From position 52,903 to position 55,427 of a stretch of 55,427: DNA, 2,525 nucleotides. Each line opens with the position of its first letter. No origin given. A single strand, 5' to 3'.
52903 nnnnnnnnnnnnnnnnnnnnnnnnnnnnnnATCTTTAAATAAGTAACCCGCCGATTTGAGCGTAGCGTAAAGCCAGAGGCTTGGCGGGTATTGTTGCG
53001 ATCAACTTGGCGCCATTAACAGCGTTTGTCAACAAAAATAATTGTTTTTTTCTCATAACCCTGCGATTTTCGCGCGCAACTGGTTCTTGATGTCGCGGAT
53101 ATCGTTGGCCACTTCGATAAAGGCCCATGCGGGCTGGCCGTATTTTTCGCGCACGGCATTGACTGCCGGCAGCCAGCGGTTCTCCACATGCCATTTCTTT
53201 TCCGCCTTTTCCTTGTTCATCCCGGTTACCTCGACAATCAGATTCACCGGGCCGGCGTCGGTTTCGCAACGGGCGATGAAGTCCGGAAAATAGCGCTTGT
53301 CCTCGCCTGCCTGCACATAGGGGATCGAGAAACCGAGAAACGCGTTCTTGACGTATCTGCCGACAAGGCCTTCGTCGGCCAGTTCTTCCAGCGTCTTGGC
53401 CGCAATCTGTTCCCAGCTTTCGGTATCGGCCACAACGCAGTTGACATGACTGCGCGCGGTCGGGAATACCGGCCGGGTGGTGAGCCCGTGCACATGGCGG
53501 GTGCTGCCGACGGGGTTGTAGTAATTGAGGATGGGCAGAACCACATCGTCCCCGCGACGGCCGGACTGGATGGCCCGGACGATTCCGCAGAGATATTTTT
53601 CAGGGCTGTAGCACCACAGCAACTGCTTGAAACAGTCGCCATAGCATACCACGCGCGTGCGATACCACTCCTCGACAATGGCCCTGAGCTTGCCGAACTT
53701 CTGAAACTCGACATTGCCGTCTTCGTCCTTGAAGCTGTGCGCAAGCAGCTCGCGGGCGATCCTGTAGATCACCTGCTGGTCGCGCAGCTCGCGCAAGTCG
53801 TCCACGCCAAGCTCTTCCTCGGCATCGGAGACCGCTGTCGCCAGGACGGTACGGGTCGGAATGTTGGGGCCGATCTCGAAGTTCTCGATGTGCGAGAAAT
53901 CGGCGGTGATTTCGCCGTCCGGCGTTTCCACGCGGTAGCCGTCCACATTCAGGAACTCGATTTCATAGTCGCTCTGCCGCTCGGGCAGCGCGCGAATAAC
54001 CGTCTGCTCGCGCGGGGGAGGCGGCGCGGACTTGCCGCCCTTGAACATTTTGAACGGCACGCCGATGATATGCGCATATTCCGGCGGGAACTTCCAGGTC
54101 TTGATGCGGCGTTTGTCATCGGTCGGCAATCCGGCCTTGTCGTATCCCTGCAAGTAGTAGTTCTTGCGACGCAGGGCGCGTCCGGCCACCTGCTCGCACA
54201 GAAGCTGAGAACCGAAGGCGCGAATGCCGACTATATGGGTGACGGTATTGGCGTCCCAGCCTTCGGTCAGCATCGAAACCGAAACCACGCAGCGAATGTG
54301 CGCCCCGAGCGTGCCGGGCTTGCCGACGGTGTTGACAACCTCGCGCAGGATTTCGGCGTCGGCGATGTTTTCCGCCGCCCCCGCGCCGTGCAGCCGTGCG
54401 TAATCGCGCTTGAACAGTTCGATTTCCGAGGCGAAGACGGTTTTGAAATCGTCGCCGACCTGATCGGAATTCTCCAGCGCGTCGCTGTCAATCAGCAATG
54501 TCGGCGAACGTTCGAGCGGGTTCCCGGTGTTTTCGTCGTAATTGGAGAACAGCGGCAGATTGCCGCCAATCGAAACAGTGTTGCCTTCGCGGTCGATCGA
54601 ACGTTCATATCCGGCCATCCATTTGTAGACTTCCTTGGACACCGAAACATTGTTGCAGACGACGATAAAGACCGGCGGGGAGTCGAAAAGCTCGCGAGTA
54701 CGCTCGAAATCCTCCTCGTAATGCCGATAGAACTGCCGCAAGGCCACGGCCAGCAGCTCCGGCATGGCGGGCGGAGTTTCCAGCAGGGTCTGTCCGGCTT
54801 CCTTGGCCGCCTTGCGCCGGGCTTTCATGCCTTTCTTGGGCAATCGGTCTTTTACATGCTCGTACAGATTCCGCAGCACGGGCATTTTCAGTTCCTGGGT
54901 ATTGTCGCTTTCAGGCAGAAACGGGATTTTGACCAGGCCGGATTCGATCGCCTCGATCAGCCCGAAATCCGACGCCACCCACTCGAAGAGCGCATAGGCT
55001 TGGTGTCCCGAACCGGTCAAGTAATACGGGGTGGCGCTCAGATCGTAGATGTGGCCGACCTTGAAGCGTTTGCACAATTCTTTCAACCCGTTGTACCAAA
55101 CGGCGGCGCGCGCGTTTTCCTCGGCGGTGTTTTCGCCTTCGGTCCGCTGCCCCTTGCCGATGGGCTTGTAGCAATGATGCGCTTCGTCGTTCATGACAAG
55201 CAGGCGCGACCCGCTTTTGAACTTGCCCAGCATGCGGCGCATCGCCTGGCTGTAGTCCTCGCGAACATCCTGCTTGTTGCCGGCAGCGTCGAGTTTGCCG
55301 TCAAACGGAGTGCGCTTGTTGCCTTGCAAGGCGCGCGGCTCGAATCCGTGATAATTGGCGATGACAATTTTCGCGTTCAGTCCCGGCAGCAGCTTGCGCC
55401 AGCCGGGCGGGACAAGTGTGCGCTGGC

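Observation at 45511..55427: Compositionally mosaic defence island: res / Abi_2 / mod / two unknown ORFs / PHP-SMC-like ATPase in one co-directional block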

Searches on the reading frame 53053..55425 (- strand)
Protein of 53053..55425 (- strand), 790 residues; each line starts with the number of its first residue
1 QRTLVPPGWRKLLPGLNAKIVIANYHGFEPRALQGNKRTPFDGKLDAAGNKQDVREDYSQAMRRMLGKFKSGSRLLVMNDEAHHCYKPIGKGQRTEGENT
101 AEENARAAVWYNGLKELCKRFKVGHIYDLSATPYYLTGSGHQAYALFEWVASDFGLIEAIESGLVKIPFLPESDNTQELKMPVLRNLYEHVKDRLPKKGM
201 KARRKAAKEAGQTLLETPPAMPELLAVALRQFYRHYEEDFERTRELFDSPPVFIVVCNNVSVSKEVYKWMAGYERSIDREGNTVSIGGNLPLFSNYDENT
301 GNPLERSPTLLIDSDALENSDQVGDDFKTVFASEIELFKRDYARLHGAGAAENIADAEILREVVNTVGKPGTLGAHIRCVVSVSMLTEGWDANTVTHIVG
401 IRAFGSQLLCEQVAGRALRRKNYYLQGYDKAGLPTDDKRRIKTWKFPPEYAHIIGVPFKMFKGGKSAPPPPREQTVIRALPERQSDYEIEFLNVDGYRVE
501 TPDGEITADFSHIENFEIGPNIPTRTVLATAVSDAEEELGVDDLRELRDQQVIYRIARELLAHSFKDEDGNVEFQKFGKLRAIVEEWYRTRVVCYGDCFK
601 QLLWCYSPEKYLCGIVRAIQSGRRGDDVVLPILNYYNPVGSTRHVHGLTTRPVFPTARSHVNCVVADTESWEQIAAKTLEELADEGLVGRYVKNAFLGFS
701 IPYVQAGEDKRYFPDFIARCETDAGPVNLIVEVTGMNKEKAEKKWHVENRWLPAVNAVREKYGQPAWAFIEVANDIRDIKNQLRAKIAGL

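Call 6: search_protein_families(library=pfam, proteins=[window:53053-55425:-], max_evalue=0.01)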
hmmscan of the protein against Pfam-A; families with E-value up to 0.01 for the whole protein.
window:53053-55425:- (790 aa): 0 families

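Call 7: search_protein_families(library=padloc, proteins=[window:53053-55425:-], max_evalue=0.01)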
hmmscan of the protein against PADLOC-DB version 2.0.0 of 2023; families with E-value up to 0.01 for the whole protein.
window:53053-55425:- (790 aa): 3 families
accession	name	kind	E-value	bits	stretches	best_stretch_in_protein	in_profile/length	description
PDLC03648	REase_III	-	9e-05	18.8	1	378-420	312-354/871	Type III restriction enzyme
PDLC03051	REase_MTase_I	-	0.0058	11.7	1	300-424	483-604/1591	Type I restriction enzyme-methyltransferase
PDLC03042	REase_I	-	0.0064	11.9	1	339-419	749-829/1170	Type I restriction enzyme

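Call 8: search_protein_families(library=ncbifam, proteins=[window:53053-55425:-], max_evalue=0.01)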
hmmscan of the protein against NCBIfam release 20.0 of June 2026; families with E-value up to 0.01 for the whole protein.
window:53053-55425:- (790 aa): 3 families
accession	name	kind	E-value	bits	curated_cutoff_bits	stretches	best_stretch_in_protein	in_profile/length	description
NF046055.1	restr_BPTD_3080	equivalog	2e-232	774.1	800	1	1-786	220-969/970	BPTD_3080 family restriction endonuclease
NF008521.0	PRK11448.1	equivalog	0.0012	16.9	729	1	379-420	759-800/1123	type I restriction-modification system endonuclease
NF053632.1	heli_RadD_YejH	equivalog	0.0023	16.3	720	1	376-421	298-343/573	DNA repair helicase RadD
